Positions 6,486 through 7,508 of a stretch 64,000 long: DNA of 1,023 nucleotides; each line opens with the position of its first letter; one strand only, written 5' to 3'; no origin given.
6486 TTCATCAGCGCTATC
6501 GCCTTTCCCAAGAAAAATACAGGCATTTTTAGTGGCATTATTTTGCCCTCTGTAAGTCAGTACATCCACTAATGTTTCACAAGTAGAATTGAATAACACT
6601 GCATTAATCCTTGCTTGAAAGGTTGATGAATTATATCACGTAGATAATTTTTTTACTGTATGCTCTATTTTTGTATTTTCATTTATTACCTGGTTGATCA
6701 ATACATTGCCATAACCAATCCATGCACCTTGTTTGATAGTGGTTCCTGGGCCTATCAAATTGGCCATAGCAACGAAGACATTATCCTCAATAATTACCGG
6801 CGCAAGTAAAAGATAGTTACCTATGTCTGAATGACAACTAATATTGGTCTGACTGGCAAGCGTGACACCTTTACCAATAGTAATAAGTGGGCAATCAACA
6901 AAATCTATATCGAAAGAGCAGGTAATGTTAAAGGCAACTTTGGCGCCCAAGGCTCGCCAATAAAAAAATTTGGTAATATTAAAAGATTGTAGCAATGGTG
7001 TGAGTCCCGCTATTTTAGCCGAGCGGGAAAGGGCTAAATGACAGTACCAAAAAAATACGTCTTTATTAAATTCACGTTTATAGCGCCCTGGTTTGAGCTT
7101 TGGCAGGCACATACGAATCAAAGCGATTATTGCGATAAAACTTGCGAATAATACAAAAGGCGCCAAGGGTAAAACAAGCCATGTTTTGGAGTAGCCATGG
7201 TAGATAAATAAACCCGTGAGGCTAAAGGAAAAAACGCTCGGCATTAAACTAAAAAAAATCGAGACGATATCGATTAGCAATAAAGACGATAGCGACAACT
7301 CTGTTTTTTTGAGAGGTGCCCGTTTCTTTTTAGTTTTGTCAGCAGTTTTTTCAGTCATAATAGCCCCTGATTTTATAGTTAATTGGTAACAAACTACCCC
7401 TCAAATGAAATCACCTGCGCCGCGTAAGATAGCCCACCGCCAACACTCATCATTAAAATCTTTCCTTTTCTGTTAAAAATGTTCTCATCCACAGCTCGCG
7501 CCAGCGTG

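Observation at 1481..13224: Orphan 10-gene divergent lipid/polyketide-like biosynthetic cluster built around two KAS III enzymes, FAAL+ACP, a second ANL ligase and a GH3 ligase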

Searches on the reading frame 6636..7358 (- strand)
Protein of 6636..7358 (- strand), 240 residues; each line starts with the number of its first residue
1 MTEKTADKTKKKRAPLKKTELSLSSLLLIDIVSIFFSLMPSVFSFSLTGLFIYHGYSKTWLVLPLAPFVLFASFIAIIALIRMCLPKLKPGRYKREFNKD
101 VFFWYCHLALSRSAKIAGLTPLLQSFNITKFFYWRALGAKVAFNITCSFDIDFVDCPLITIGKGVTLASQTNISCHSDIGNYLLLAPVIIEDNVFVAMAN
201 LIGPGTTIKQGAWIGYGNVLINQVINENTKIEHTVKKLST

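Call 3: search_protein_families(library=pfam, proteins=[window:6636-7358:-], max_evalue=0.001)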
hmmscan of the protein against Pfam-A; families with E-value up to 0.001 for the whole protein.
window:6636-7358:- (240 aa): 1 family
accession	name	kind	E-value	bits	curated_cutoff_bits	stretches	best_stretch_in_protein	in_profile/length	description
PF00132.30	Hexapep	-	0.00064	19.7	27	0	205-233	1-30/36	Bacterial transferase hexapeptide (six repeats)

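Call 4: search_protein_families(library=ncbifam, proteins=[window:6636-7358:-], max_evalue=0.001)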
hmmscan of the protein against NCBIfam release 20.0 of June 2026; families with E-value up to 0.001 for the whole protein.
window:6636-7358:- (240 aa): 5 families
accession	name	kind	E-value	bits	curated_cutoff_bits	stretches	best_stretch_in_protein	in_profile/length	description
TIGR02353.1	NRPS_term_dom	equivalog_domain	5.1e-11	41.6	423.1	1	132-225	106-199/695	Pls/PosA family non-ribosomal peptide synthetase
NF058585.1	HptprglPActTf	PfamEq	7.6e-06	25.6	300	1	115-224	35-143/172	heptaprenylglyceryl phosphate O-acetyltransferase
TIGR03570.1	NeuD_NnaD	subfamily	2.5e-05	24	160.8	1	159-219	118-185/202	NeuD/PglB/VioB family sugar acetyltransferase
NF008808.1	PRK11830.1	equivalog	6.4e-05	22.6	204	1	160-223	115-181/243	2,3,4,5-tetrahydropyridine-2,6-dicarboxylate N-succinyltransferase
NF007076.0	PRK09527.1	equivalog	0.00046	19.6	347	1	141-224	78-168/203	galactoside O-acetyltransferase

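Call 31: find_homologous_proteins(query=window:6636-7358:-)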
Query window:6636-7358:- (240 aa): 76 proteins with E <= 0.001 among 930 candidates.
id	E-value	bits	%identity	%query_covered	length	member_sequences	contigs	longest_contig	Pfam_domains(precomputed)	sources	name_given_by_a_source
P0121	1.7e-155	533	100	100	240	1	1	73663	-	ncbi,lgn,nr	ncbi:MAG: hypothetical protein Q8M03_06425 [Legionella sp.]|nr:hypothetical protein [Legionella sp.]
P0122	6.2e-114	397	75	97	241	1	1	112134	-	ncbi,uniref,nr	ncbi:hypothetical protein [Legionella nagasakiensis]|uniref:hypothetical protein n=1 Tax=Legionella 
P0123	2.9e-113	395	76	88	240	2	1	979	-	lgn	-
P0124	4.7e-112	391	77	85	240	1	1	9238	-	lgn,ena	-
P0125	5.5e-111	388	74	95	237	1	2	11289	PF00132.31,PF25087.2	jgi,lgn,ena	-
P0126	1.3e-110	387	72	99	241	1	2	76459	PF00132.31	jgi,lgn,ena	-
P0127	5.1e-110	385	75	88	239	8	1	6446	PF00132.31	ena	-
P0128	1.3e-108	380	70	97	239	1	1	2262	PF00132.31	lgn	-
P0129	1.4e-108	380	74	88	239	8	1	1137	PF00132.31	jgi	-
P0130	1.8e-108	380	70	97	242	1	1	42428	-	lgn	-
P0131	1.3e-107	377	74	89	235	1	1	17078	PF00132.31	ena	-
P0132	1.3e-107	377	70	97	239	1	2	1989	PF00132.31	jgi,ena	-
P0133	1.7e-107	376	70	95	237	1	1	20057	PF00132.31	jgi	jgi:hypothetical protein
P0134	2.6e-106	372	69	96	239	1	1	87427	PF00132.31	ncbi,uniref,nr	ncbi:hypothetical protein EP47_08675 [Legionella norrlandica]|uniref:2,3,4,5-tetrahydropyridine-2,6-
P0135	5.0e-106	372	71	96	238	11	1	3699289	PF00132.31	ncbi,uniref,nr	ncbi:hypothetical protein OQJ13_04920 [Legionella sp. PATHC035]|uniref:hypothetical protein n=1 Tax=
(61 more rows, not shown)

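Call 34: search_solved_structures(query=A2, max_evalue=1)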
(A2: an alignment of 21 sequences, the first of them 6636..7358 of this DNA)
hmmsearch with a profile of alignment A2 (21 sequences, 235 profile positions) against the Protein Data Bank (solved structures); distinct sequences matched with E-value up to 1: 138 (the best 60 are shown).
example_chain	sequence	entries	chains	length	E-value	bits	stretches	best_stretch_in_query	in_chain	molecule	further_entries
3fs8_A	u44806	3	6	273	2.5e-09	40.1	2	151-230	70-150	QdtC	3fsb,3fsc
3srt_A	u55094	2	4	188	5.2e-09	39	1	135-218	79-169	Maltose O-acetyltransferase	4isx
1kqa_A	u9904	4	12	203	1.5e-08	37.5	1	135-217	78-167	GALACTOSIDE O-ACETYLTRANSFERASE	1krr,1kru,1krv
3fww_A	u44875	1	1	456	4.9e-08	35.8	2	154-230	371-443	Bifunctional protein glmU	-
4fce_A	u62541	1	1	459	5e-08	35.8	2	154-230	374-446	Bifunctional protein GlmU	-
3twd_A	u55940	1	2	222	1.1e-07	34.7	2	154-230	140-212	Bifunctional protein glmU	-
4aa7_A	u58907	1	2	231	1.1e-07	34.6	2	154-230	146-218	BIFUNCTIONAL PROTEIN GLMU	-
4eaa_A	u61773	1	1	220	5.1e-07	32.5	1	136-209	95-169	Perosamine N-acetyltransferase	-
4ea7_A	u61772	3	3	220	7.3e-07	32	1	136-209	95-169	Perosamine N-acetyltransferase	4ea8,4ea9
4eab_A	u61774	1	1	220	8.8e-07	31.7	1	136-209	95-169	Perosamine N-acetyltransferase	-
2ic7_A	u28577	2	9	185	1.2e-06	31.3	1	138-218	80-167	Maltose transacetylase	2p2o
1hv9_A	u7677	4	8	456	1.3e-06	31.2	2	154-230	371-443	UDP-N-ACETYLGLUCOSAMINE PYROPHOSPHORYLASE | Bifunctional protein glmU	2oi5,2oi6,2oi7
1ocx_A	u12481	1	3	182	3.8e-06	29.6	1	140-218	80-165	MALTOSE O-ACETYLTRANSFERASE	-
6ag8_C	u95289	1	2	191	4e-06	29.6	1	140-218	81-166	Maltose O-acetyltransferase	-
6i3m_G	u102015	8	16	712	6.9e-06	28.8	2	184-228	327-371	Translation initiation factor eIF-2B subunit epsilon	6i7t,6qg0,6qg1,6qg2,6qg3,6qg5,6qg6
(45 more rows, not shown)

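Call 42: predict_structure(alignment_id=A2)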
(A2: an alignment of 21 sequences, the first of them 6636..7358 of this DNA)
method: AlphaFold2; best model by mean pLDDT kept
length: 240 residues; sequences in the alignment: 21
mean_pLDDT: 74.5   pTM: 0.73
mean pLDDT of the five models: 74.5, 69.7, 67.0, 66.3, 66.1
residues with pLDDT >= 90: 51; 70-90: 100; 50-70: 59; < 50: 30
segments of 3 or more residues with pLDDT < 50: 1-17, 230-240
pLDDT, mean of each block of 10 residues (from residue 1): 35 48 82 90 95 89 92 95 90 85 89 88 85 89 65 68 67 76 81 65 64 62 51 37
secondary structure, 60 per line:
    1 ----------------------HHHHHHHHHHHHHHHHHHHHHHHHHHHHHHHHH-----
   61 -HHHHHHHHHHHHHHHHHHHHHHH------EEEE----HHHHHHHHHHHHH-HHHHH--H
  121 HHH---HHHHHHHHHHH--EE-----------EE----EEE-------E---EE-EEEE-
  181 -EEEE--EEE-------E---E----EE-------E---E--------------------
elements in order: H23-55 H62-84 E91-94 H99-111 H113-117 H120-123 H127-137 E159-161 E176-179 E182-185 E188-190

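Call 45: fold_search(model_id=the predicted structure, library=pdb)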
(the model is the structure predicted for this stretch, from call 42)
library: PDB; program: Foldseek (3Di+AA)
matches with E <= 10: 111; with E <= 0.001: 0
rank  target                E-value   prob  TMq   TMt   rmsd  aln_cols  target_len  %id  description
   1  7ra4_B                5.2e-01  0.06  0.14  0.14  13.6       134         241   11  Crystal structure of Neisseria gonorrhoeae serine acetyltransferase (CysE) in complex with serine (released 2021-08-04)
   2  3p47                  6.3e-01  0.04  0.19  0.17  14.1       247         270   10  Crystal structure of Entamoeba histolytica Serine acetyltransferase 1 in complex with L-cysteine (released 2011-02-02)
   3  4nhw_C                9.1e-01  0.16  0.21  0.23   8.8       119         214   12  Crystal structure of glutathione transferase SMc00097 from Sinorhizobium meliloti, target EFI-507275, with one glutath (released 2013-11-20)
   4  3q1x                  9.7e-01  0.06  0.18  0.17  10.4       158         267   11  Crystal structure of Entamoeba histolytica serine acetyltransferase 1 in complex with L-serine (released 2011-02-02)
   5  7bw9_C                1.1e+00  0.03  0.17  0.15  15.6       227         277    8  Crystal structure of Serine acetyltransferase isoform 3 in complex with cysteine from Entamoeba histolytica (released 2021-04-14)
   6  6wye_E                1.2e+00  0.06  0.17  0.16  13.8       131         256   11  Crystal structure of Neisseria gonorrhoeae serine acetyltransferase (CysE) (released 2021-06-09)
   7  7yon_R                1.4e+00  0.06  0.15  0.13  12.5       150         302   14  Complex structure of Neuropeptide Y Y2 receptor in complex with PYY(3-36) and Gi (released 2023-03-22)
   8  6wye_A                1.4e+00  0.03  0.14  0.13  13.7       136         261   10  Crystal structure of Neisseria gonorrhoeae serine acetyltransferase (CysE) (released 2021-06-09)
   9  6wye_F                1.6e+00  0.03  0.14  0.14  12.6       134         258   14  Crystal structure of Neisseria gonorrhoeae serine acetyltransferase (CysE) (released 2021-06-09)
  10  5a63_C                1.7e+00  0.09  0.21  0.21  11.4       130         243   15  Cryo-EM structure of the human gamma-secretase complex at 3.4 angstrom resolution. (released 2015-08-05)
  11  3p1b                  1.7e+00  0.06  0.26  0.24  16.7       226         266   13  Crystal structure of the native serine acetyltransferase 1 from Entamoeba histolytica (released 2011-02-02)
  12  6jvu_C                1.8e+00  0.04  0.17  0.16  14.5       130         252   12  Crystal structure of Klebsiella pneumoniae CysE in complex with L-cysteine (released 2020-02-26)
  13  9eri_A                1.9e+00  0.09  0.20  0.24  11.0       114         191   14  Cryo-EM structure of sodium pumping Rnf complex from Acetobacterium woodii bound to NADH (released 2025-03-05)
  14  8jhb_R                1.9e+00  0.05  0.14  0.11  12.8       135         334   13  FZD6 Gs complex (released 2024-01-17)
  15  6jvu_F                2.1e+00  0.04  0.17  0.16  14.5       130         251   12  Crystal structure of Klebsiella pneumoniae CysE in complex with L-cysteine (released 2020-02-26)
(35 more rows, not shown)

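Call 54: search_protein_families(library=ncbifam, alignment_id=A2, max_evalue=0.001)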
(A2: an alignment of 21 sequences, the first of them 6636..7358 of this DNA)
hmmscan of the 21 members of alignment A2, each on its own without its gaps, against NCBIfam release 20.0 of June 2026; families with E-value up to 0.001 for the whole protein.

A. member 1, window:6636-7358:- (240 aa): 5 families
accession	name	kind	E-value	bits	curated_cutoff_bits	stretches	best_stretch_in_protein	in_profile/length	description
TIGR02353.1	NRPS_term_dom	equivalog_domain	5.1e-11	41.6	423.1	1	132-225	106-199/695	Pls/PosA family non-ribosomal peptide synthetase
NF058585.1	HptprglPActTf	PfamEq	7.6e-06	25.6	300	1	115-224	35-143/172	heptaprenylglyceryl phosphate O-acetyltransferase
TIGR03570.1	NeuD_NnaD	subfamily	2.5e-05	24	160.8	1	159-219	118-185/202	NeuD/PglB/VioB family sugar acetyltransferase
NF008808.1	PRK11830.1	equivalog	6.4e-05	22.6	204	1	160-223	115-181/243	2,3,4,5-tetrahydropyridine-2,6-dicarboxylate N-succinyltransferase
NF007076.0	PRK09527.1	equivalog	0.00046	19.6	347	1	141-224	78-168/203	galactoside O-acetyltransferase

B. families by the number of members that match (of 21 scanned): 21 families
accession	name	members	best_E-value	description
TIGR02353.1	NRPS_term_dom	21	1.2e-17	Pls/PosA family non-ribosomal peptide synthetase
NF058585.1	HptprglPActTf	21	1.1e-10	heptaprenylglyceryl phosphate O-acetyltransferase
TIGR03570.1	NeuD_NnaD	20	9.8e-09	NeuD/PglB/VioB family sugar acetyltransferase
TIGR01853.1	lipid_A_lpxD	18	3.7e-08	UDP-3-O-(3-hydroxymyristoyl)glucosamine N-acyltransferase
NF002060.0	PRK00892.1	18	2.7e-06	UDP-3-O-(3-hydroxymyristoyl)glucosamine N-acyltransferase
NF008808.1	PRK11830.1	15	4.2e-09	2,3,4,5-tetrahydropyridine-2,6-dicarboxylate N-succinyltransferase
NF007797.0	PRK10502.1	15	1.5e-08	WcaF family extracellular polysaccharide biosynthesis acetyltransferase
NF007076.0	PRK09527.1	15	1.7e-07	galactoside O-acetyltransferase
NF007499.0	PRK10092.1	10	2.7e-07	maltose O-acetyltransferase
NF007240.0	PRK09677.1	8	6.3e-06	putative lipopolysaccharide biosynthesis O-acetyl transferase WbbJ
NF006986.0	PRK09451.1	6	8.5e-06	bifunctional UDP-N-acetylglucosamine diphosphorylase/glucosamine-1-phosphate N-acetyltransferase GlmU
NF010933.0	PRK14353.1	6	3.2e-05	bifunctional UDP-N-acetylglucosamine diphosphorylase/glucosamine-1-phosphate N-acetyltransferase GlmU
TIGR03532.1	DapD_Ac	5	4.3e-06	2,3,4,5-tetrahydropyridine-2,6-dicarboxylate N-acetyltransferase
TIGR00965.1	dapD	5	8.3e-06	2,3,4,5-tetrahydropyridine-2,6-dicarboxylate N-succinyltransferase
NF010937.0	PRK14357.1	4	7.7e-06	bifunctional UDP-N-acetylglucosamine diphosphorylase/glucosamine-1-phosphate N-acetyltransferase GlmU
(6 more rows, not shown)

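Call 79: search_protein_representatives(alignment_id=A2)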
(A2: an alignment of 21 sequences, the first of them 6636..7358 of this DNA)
Query: 21 sequences, 235 profile positions. Proteins with E-value up to 0.001 (for the whole library): 3942; up to 1e-10: 598; up to 1e-30: 59. The best 150 are listed.
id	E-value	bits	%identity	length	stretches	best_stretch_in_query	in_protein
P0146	4.6e-112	389.4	-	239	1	4-231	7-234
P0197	1.6e-74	266.6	-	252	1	18-233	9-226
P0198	2.9e-72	259.2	-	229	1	18-231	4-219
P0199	6.8e-71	254.7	-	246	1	10-232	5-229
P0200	4.4e-70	252.0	-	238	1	10-232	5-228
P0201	3.1e-68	246.0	-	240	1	8-232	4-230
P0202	1.3e-64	234.1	-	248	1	12-233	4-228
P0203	8.5e-61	221.6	-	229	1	14-233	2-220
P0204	3.2e-60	219.8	-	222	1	20-233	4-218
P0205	3.2e-60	219.7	-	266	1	18-231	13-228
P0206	4.1e-59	216.1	-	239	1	18-232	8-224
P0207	9.2e-59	215.0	-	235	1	17-232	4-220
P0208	1.3e-58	214.5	-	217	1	14-208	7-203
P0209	6.1e-58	212.3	-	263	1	6-232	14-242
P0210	1.0e-57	211.5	-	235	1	18-233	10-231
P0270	5.0e-27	111.1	-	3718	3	20-209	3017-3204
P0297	5.7e-24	101.1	-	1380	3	28-209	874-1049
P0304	2.1e-23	99.2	-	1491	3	30-210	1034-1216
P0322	1.3e-21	93.4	-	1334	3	15-207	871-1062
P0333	6.4e-21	91.1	-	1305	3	29-209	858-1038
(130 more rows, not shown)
